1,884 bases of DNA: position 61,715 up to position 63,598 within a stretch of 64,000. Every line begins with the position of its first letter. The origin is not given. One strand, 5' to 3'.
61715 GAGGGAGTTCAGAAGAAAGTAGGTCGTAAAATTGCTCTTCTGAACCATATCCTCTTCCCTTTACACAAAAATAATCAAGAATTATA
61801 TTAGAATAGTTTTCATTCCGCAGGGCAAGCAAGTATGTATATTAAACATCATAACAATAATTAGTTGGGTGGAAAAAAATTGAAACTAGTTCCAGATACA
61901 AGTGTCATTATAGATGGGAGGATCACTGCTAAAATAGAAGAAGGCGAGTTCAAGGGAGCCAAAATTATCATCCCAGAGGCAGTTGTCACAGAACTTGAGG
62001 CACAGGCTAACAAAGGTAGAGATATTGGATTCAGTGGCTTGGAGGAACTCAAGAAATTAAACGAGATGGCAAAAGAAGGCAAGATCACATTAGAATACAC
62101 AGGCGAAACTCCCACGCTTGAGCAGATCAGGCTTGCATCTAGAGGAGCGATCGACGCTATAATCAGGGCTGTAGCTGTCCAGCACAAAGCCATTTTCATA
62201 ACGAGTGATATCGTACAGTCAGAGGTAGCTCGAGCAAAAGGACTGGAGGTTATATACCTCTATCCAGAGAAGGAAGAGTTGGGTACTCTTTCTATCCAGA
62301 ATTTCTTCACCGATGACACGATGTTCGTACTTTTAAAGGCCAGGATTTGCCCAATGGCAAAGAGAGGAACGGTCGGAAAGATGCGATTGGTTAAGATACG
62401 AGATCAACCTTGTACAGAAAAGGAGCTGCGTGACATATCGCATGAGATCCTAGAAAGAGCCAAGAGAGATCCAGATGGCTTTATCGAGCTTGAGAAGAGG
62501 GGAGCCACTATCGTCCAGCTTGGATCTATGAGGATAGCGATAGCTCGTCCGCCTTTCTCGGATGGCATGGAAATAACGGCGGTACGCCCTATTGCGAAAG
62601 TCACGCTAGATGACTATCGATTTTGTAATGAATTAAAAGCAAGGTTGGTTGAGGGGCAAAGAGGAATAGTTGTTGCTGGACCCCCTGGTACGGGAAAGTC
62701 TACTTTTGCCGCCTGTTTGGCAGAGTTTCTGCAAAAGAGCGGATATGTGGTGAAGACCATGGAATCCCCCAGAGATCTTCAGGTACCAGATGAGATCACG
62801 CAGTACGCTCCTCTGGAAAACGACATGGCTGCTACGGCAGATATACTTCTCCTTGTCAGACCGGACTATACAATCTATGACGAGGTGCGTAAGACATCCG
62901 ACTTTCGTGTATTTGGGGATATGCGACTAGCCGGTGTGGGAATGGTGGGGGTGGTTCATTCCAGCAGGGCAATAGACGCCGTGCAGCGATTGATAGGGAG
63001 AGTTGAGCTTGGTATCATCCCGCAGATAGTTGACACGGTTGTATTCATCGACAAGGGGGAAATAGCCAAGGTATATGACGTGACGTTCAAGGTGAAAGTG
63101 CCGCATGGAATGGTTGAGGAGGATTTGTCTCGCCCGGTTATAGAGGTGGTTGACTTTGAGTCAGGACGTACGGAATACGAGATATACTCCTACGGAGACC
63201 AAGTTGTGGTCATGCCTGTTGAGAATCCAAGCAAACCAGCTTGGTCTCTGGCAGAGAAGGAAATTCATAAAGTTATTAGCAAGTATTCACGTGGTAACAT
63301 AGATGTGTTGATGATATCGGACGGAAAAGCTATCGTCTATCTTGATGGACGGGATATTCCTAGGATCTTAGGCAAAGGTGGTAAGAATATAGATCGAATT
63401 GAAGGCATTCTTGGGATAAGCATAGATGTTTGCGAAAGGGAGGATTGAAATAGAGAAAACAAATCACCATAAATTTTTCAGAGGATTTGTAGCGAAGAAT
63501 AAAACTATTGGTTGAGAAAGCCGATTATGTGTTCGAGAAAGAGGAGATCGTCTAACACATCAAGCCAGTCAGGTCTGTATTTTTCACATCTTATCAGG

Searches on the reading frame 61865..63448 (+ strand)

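Call 8: search_protein_families(library=pfam, proteins=[window:61865-63448:+])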
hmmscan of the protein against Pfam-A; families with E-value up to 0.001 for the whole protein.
window:61865-63448:+ (527 aa): 6 families
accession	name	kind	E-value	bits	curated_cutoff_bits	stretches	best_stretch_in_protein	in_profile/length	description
PF01850.27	PIN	-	3.6e-14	53.9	23.6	1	9-123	2-119/120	PIN domain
PF00437.27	T2SSE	-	5.3e-07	29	24.9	1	255-377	132-256/370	Type II/IV secretion system protein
PF13191.12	AAA_16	-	2e-05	25.6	32.6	1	260-378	18-125/167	AAA ATPase domain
PF13638.12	PIN_4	-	4.7e-05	24.1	21.9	1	8-129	1-128/132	PIN domain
PF20720.3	nSTAND3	-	0.00043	20.5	27.2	1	261-305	13-57/155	Novel STAND NTPase 3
PF13238.12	AAA_18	-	0.00058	20.8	29.4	0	268-310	1-42/128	AAA domain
